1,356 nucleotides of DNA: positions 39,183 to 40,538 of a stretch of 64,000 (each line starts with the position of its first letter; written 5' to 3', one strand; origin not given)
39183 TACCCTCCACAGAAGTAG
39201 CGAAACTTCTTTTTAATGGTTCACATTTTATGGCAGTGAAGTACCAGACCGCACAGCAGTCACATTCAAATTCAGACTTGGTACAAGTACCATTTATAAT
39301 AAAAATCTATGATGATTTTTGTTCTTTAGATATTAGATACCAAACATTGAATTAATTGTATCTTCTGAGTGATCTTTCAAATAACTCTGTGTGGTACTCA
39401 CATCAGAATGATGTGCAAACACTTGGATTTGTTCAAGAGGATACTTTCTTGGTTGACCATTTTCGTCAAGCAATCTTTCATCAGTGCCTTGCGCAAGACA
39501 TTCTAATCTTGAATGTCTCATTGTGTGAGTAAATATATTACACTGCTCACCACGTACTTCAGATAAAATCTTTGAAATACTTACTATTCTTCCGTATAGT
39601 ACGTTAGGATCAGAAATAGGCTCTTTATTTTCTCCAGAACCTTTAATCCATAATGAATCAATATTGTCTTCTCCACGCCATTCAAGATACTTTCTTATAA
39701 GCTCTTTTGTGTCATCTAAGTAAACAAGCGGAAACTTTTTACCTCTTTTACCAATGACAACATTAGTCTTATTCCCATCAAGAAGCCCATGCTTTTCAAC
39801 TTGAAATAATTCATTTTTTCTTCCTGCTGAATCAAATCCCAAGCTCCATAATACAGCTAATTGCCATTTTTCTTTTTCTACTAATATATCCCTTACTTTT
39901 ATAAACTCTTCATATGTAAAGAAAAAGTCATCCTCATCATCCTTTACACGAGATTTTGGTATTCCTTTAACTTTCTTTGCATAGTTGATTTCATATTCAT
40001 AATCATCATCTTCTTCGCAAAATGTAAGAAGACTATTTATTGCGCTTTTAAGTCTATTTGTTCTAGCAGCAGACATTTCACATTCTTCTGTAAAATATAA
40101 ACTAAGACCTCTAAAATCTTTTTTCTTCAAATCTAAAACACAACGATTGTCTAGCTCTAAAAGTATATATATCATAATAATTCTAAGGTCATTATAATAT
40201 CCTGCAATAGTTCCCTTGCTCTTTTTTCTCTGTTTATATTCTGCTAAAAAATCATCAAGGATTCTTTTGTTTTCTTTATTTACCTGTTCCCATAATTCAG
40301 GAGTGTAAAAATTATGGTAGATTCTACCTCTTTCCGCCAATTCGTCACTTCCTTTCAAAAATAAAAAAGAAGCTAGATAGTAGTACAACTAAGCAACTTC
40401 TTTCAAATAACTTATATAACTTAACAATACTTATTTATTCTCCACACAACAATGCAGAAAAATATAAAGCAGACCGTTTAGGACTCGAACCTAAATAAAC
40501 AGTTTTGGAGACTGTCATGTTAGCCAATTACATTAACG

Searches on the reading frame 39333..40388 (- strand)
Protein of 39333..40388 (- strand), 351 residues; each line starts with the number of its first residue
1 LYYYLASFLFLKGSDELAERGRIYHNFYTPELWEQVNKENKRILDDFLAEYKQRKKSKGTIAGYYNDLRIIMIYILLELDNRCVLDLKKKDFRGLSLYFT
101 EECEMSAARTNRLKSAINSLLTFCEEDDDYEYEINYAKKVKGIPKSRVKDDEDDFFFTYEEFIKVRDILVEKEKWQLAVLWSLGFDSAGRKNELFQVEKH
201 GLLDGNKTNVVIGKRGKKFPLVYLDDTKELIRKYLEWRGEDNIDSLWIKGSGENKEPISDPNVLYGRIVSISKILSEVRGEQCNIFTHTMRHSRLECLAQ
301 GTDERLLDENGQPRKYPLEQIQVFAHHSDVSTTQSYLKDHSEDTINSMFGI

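Call 7: search_protein_families(library=pfam, proteins=[window:39333-40388:-], max_evalue=0.01)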
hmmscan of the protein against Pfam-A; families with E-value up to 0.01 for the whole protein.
window:39333-40388:- (351 aa): 0 families

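Call 8: search_protein_families(library=phrogs, proteins=[window:39333-40388:-], max_evalue=0.001)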
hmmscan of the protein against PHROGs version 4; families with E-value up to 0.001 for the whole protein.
window:39333-40388:- (351 aa): 4 families
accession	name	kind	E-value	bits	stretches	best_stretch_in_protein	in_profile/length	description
phrog_36816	-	unknown function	2.7e-35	123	1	35-203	13-177/182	-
phrog_1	-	integration and excision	2.7e-23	84.1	1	42-342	168-438/611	integrase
phrog_23271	-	unknown function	5.1e-07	30.5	1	317-342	28-53/67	-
phrog_216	-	integration and excision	7.3e-06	26.3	1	137-343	37-228/301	integrase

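Call 10: search_dna_similar(query=window:39333-40388:-, collection=phages, mode=protein, max_rows=20)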
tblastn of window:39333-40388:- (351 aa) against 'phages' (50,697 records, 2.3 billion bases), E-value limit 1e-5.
Records with a match: 128; places in all: 130; records where one place covers at least 80% of the query: 124.
Best place of each record, by identity: <60% 128.
By first word of the organism name: Staphylococcus 43; Bacillus 43; Lactobacillus 18; Enterococcus 12; Mammaliicoccus 4; Geobacillus 3; Arcanobacterium 1; Stenotrophomonas 1; Leuconostoc 1; Lactiplantibacillus 1; and 1 more.
By host as written in the record: Staphylococcus sp. 17; - 9; Lactobacillus plantarum 8; Bacillus subtilis subsp. subtilis str. 168 6; Bacillus subtilis BEST7003 6; Enterococcus faecalis ATCC 700802 / V583 4; Bacillus subtilis 4; Mammaliicoccus sciuri C6854 3; and 50 more.
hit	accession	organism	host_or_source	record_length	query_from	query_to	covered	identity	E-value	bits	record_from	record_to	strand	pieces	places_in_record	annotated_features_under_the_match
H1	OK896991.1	Geobacillus phage GR1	Geobacillus stearothermophilus ATCC ...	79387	6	351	99%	38.9%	2e-62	221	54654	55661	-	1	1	tyrosine-type recombinase/integrase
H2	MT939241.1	Enterococcus phage 9183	Enterococcus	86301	6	351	99%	38.5%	5e-61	217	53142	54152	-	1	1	site-specific recombinase | terminator (x2) | ribosome_binding_site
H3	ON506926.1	Enterococcus phage TJE4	Enterococcus faecium strain UCH5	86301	6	351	99%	38.5%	5e-61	217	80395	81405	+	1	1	hypothetical protein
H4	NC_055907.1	Enterococcus phage 9183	Enterococcus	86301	6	351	99%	38.5%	5e-61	217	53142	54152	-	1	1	site-specific recombinase | terminator (x2) | ribosome_binding_site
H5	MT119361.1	Enterococcus phage vipetofem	Enterococcus faecalis ATCC 700802 / V583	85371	8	351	98%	38.6%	5e-59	211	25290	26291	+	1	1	integrase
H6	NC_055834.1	Enterococcus phage vipetofem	Enterococcus faecalis ATCC 700802 / V583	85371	8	351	98%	38.6%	5e-59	211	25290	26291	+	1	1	integrase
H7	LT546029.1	Enterococcus phage VFW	-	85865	8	351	98%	38.6%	5e-59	211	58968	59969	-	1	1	prophage LambdaBa02, site-specific recombinase, phage integrase family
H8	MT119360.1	Enterococcus phage nattely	Enterococcus faecalis ATCC 700802 / V583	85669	8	351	98%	38.6%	5e-59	211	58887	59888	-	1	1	integrase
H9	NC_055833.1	Enterococcus phage nattely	Enterococcus faecalis ATCC 700802 / V583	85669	8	351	98%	38.6%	5e-59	211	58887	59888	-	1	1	integrase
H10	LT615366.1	Enterococcus phage VPE25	-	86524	8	351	98%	38.6%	5e-59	211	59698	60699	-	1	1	prophage LambdaBa02, site-specific recombinase, phage integrase family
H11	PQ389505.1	Enterococcus phage vB_EfKM29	Enterococcus faecium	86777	8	351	98%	38.6%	5e-59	211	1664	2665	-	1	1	site-specific recombinase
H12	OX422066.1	Enterococcus phage Planchet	-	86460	6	351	99%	38.2%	1e-60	215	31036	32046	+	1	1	Site-specific tyrosine recombinase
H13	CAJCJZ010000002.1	Enterococcus phage vB_EfaS_140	Gamoneu cheese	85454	8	351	98%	38.3%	1e-58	209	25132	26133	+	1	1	Site-specific recombinase, phage integrase family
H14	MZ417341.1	Staphylococcus phage PG-2021_67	Mammaliicoccus sciuri C6854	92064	27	350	92%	40.1%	4e-57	205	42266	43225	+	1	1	record has no annotation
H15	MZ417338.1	Staphylococcus phage PG-2021_4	Mammaliicoccus sciuri C6854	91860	27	350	92%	39.5%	3e-57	206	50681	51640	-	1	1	record has no annotation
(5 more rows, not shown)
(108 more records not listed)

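Call 11: get_annotated_region(hit=H1, flank=4000)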
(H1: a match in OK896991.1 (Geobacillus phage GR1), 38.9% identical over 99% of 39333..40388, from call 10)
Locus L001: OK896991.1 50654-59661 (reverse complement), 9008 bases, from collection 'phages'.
description: Geobacillus phage GR1, complete genome.
organism: Geobacillus phage GR1 (NCBI taxid 2890879)
taxonomy: Viruses; Duplodnaviria; Heunggongvirae; Uroviricota; Caudoviricetes
host: Geobacillus stearothermophilus ATCC 10149; source: soil from roadside; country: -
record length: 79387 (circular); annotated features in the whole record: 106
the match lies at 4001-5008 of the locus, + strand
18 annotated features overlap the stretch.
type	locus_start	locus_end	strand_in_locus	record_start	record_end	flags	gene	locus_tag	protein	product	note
CDS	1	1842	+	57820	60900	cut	-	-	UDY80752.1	glycoside hydrolase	-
CDS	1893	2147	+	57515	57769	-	-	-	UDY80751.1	holin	Holin_BhlA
CDS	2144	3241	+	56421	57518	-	-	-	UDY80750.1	N-acetylmuramoyl-L-alanine amidase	-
CDS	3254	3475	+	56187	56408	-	-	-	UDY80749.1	holin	-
CDS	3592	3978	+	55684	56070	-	-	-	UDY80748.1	hypothetical protein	-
CDS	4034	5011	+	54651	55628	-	-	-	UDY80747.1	tyrosine-type recombinase/integrase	-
CDS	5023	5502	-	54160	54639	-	-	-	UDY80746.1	GIY-YIG nuclease family protein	-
CDS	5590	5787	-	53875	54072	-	-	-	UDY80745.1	GIY-YIG nuclease family protein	-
CDS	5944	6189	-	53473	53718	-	-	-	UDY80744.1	hypothetical protein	-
CDS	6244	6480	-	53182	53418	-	-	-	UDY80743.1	hypothetical protein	-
CDS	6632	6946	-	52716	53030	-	-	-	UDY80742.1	pemK/MazF family toxin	PemK_toxin; type II toxin-antitoxin system PemK/MazF family toxin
CDS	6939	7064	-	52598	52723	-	-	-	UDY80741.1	hypothetical protein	-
CDS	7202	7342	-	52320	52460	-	-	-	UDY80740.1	hypothetical protein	-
CDS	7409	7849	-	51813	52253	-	-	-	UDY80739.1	hypothetical protein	-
CDS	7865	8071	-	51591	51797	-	-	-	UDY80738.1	hypothetical protein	-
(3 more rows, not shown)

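Call 12: get_annotated_region(hit=H2, flank=4000)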
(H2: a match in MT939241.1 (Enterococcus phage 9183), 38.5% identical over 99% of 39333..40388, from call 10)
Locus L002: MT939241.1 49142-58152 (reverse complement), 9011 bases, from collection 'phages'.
description: Enterococcus phage 9183, complete genome.
organism: Enterococcus phage 9183 (NCBI taxid 2763102)
taxonomy: Viruses; Duplodnaviria; Heunggongvirae; Uroviricota; Caudoviricetes; Andrewesvirinae; Denvervirus; Denvervirus dv9183
host: Enterococcus; source: wastewater samples; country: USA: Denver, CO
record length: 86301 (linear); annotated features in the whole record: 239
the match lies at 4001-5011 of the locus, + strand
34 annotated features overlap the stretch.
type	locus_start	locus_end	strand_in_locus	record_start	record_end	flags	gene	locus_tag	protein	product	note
CDS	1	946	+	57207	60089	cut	-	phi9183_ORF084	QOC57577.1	BppU family phage baseplate upper protein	-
regulatory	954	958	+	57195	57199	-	-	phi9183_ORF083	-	ribosome_binding_site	-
CDS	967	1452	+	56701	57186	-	-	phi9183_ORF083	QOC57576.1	hypothetical protein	hypothetical conserved protein; Coil containing protein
regulatory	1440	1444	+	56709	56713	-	-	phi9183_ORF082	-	ribosome_binding_site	-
CDS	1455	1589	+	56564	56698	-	-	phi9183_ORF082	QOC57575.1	hypothetical protein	hypothetical novel protein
CDS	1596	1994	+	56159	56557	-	-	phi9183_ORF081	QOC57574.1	hypothetical protein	hypothetical conserved protein; predicted transmembrane protein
regulatory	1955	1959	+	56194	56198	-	-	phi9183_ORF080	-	ribosome_binding_site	-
CDS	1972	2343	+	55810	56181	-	-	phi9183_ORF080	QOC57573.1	hypothetical protein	Predicted transmembrane protein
regulatory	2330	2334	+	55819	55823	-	-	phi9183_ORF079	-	ribosome_binding_site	-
CDS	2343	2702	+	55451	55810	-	-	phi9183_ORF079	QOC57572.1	holin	Homology to Holin Enterococcus phage BC611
regulatory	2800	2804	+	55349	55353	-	-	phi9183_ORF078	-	ribosome_binding_site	-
CDS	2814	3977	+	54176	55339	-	-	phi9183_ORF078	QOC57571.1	N-acetylmuramoyl-L-alanine amidase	-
regulatory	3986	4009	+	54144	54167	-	-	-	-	terminator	-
regulatory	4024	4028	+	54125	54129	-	-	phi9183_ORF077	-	ribosome_binding_site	-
CDS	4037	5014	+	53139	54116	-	-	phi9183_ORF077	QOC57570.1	site-specific recombinase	site-specific recombinase XerD in Bacillus sp. AtDRG31; site-specific recombinase phage integrase family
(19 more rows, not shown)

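Call 19: find_related_loci(query=window:39333-40388:-, collection=viral_contigs, flank=6000)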
Query window:39333-40388:- (351 aa) in viral_contigs; peptide patterns used: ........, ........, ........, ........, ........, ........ (x = any residue, [..] = any of these).
70 stretches matched a pattern; 66 encode a relative of the query (tblastn E <= 1e-3); 63 distinct loci.
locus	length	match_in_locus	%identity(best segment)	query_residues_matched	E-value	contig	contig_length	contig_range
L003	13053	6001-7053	99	1-351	0e+0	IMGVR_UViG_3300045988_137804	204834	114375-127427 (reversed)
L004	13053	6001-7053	99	1-351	0e+0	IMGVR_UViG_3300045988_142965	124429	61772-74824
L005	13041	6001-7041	87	7-351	0e+0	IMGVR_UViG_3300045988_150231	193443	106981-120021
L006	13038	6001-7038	87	6-351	0e+0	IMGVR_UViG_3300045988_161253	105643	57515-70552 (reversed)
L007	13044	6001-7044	87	2-350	0e+0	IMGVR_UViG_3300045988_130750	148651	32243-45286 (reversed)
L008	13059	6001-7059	86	1-351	0e+0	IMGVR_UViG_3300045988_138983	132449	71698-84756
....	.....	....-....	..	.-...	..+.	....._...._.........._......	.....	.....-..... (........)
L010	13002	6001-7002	88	17-350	0e+0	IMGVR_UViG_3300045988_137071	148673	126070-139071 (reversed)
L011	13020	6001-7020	81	12-351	0e+0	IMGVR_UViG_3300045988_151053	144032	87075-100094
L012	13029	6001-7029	85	8-351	0e+0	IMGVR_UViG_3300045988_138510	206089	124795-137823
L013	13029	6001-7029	85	8-351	0e+0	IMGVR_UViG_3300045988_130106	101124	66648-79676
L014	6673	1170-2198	85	8-351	0e+0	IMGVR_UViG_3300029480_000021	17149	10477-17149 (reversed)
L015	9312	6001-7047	82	4-351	0e+0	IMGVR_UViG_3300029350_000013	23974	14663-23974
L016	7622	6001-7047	82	4-351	0e+0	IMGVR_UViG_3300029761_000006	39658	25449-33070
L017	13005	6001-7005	88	17-351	0e+0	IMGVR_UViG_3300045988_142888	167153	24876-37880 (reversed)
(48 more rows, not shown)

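Call 44: search_protein_families(library=ncbifam, proteins=[window:39333-40388:-], max_evalue=0.01)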
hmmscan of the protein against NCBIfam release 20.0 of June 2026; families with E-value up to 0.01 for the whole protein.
window:39333-40388:- (351 aa): 3 families
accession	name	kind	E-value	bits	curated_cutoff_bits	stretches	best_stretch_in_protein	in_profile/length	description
NF040815.2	recomb_XerA_Arch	equivalog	2.2e-10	40.5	220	1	45-342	1-257/263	site-specific tyrosine recombinase/integron integrase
TIGR02224.1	recomb_XerC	equivalog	1.2e-09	38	335.15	1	51-338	7-276/295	tyrosine recombinase XerC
NF001399.0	PRK00283.1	subfamily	0.00012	21.5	279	1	40-337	5-281/300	tyrosine recombinase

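Call 46: search_solved_structures(query=window:39333-40388:-, max_evalue=0.1, show_alignments=2)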
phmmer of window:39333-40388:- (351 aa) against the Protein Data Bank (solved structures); distinct sequences matched with E-value up to 0.1: 0.

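Call 47: search_dna_similar(query=window:39333-40340:-, collection=phages, mode=protein, max_rows=45, rows=spread)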
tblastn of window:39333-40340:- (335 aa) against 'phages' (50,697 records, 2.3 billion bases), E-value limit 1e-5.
Records with a match: 128; places in all: 130; records where one place covers at least 80% of the query: 125.
Best place of each record, by identity: <60% 128.
By first word of the organism name: Staphylococcus 43; Bacillus 43; Lactobacillus 18; Enterococcus 12; Mammaliicoccus 4; Geobacillus 3; Arcanobacterium 1; Stenotrophomonas 1; Leuconostoc 1; Lactiplantibacillus 1; and 1 more.
By host as written in the record: Staphylococcus sp. 17; - 9; Lactobacillus plantarum 8; Bacillus subtilis BEST7003 6; Bacillus subtilis subsp. subtilis str. 168 6; Enterococcus faecalis ATCC 700802 / V583 4; Bacillus subtilis 4; Mammaliicoccus sciuri C6854 3; and 50 more.
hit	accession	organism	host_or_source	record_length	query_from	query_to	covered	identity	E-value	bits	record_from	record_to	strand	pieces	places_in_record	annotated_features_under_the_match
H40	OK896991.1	Geobacillus phage GR1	Geobacillus stearothermophilus ATCC ...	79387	1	335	100%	39.6%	3e-62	219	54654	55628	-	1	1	tyrosine-type recombinase/integrase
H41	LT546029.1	Enterococcus phage VFW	-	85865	1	335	100%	39.3%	5e-59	210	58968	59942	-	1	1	prophage LambdaBa02, site-specific recombinase, phage integrase family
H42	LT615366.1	Enterococcus phage VPE25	-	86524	1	335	100%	39.3%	6e-59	210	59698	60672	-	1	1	prophage LambdaBa02, site-specific recombinase, phage integrase family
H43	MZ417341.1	Staphylococcus phage PG-2021_67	Mammaliicoccus sciuri C6854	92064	11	334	97%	40.1%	2e-57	205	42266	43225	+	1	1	record has no annotation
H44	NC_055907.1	Enterococcus phage 9183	Enterococcus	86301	9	335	98%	39.6%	5e-61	216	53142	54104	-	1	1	site-specific recombinase | terminator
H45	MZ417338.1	Staphylococcus phage PG-2021_4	Mammaliicoccus sciuri C6854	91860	11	334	97%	39.5%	2e-57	206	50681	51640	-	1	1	record has no annotation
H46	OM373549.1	Staphylococcus phage vB_SpsS-DH5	Staphylococcus pseudintermedius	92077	11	334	97%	39.1%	2e-57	206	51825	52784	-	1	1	record has no annotation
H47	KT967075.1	Bacillus phage phi4I1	Bacillus thuringiensis 4I1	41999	18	335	95%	39.8%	6e-53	192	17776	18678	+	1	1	site-specific recombinase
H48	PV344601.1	Staphylococcus phage RQ1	Staphylococcus saprophyticus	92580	9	333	97%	38.6%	3e-55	199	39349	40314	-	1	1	tyrosine recombinase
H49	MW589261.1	Staphylococcus phage vB-SscS-F1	Mammaliicoccus sciuri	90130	11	334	97%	38.5%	6e-56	201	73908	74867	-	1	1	tyrosine-type recombinase/integrase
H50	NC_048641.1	Bacillus phage PfEFR-4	Bacillus cereus EFR-4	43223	18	335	95%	39.2%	4e-51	187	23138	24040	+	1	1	tyrosine-type recombinase/integrase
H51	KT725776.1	Bacillus phage vB_BceS-MY192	Bacillus cereus 11-192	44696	18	335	95%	39.2%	4e-51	187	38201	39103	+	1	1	integrase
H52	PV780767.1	Leuconostoc phage phiLM33_01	Leuconostoc mesenteroides WIKIM 33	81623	8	335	98%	37.9%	2e-56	202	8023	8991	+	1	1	recombinase/integrase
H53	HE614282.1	Bacillus phage BceA1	Bacillus cereus/thuringiensis group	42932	18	335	95%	38.9%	2e-50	185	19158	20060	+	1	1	P20: phage integrase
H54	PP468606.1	Staphylococcus phage SpP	Staphylococcus saprophyticus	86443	8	334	98%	37.6%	4e-55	199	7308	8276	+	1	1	integrase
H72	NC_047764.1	Lactobacillus phage P1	Lactobacillus plantarum IMAU10120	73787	11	335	97%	33.7%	5e-48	178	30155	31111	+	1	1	recombinase/integrase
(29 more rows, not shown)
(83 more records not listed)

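Call 48: find_related_loci(query=window:39333-40340:-, collection=genome_contigs, flank=10000)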
Query window:39333-40340:- (335 aa) in genome_contigs; peptide patterns used: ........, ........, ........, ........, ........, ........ (x = any residue, [..] = any of these).
35 stretches matched a pattern; 2 encode a relative of the query (tblastn E <= 1e-3); 2 distinct loci.
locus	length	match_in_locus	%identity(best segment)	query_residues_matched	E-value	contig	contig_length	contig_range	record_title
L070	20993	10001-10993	85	4-335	0e+0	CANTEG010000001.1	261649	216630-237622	MAG TPA_asm: uncultured Lachnospiraceae bacterium isolate SRR13921779_bin.33_metawrap_v1.3_MAG genome assembly, contig:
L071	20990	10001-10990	80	4-334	3e-171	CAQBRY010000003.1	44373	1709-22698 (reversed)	MAG TPA_asm: uncultured Eubacteriales bacterium isolate MGBC139389 genome assembly, contig: MGBC139389.3, whole genome s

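Call 77: find_homologous_proteins(query=window:39333-40340:-, max_evalue=1e-30)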
Query window:39333-40340:- (335 aa): 1262 proteins with E <= 1e-30 among 2498 candidates; the best 120 are listed.
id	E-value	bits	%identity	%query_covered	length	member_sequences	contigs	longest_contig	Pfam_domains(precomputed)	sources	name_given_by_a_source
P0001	4.7e-224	761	100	100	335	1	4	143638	-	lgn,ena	-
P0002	1.1e-223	760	99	100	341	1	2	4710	-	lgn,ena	-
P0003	1.2e-223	759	99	100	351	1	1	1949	-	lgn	-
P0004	1.8e-223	759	99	100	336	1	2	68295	-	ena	-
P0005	1.9e-223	759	99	100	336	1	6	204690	-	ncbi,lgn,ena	-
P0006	4.7e-223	757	99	100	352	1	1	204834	-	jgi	jgi:integrase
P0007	4.7e-223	757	99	100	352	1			-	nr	nr:MAG TPA: SITE SPECIFIC RECOMBINASE XERD [Caudoviricetes sp.]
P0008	5.4e-223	757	99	100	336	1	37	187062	-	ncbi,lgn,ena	-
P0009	5.4e-223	757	99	100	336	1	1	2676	-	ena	-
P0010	7.2e-223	757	99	100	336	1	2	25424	-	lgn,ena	-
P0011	8.5e-223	757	99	100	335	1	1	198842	-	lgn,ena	-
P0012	8.6e-223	757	99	100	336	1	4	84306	-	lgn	-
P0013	1.1e-222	756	99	100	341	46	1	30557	-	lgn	-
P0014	1.2e-222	756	99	100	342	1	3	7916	-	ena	-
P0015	1.8e-222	755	99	100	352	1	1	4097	-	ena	-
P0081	6.2e-191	652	83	100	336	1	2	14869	PF00589.28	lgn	-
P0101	8.9e-189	645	82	100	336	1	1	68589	PF00589.28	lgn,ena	-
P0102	1.3e-188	644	84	99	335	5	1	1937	PF00589.28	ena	-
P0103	4.0e-188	643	82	100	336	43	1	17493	PF00589.28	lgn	-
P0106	9.6e-188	641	86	99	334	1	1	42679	PF00589.28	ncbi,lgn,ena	-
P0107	1.2e-187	641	85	99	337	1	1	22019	PF00589.28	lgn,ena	-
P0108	1.3e-187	641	84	99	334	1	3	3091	PF00589.28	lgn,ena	-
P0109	1.3e-187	641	85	99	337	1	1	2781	PF00589.28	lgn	-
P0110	2.0e-187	640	85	99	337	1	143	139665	PF00589.28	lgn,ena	-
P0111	2.0e-187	640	85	99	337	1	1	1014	PF00589.28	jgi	-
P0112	2.0e-187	640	85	99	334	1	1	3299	PF00589.28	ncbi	-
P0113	2.3e-187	640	85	99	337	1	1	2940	PF00589.28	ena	-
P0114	2.9e-187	640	85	99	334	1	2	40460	PF00589.28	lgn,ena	-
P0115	3.2e-187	640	85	99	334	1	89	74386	PF00589.28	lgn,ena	-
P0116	3.3e-187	640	85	99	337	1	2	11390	PF00589.28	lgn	-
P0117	3.5e-187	639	81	100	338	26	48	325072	-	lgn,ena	-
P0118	4.2e-187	639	84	99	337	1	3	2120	PF00589.28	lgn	-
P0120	4.8e-187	639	84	99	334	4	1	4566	PF00589.28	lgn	-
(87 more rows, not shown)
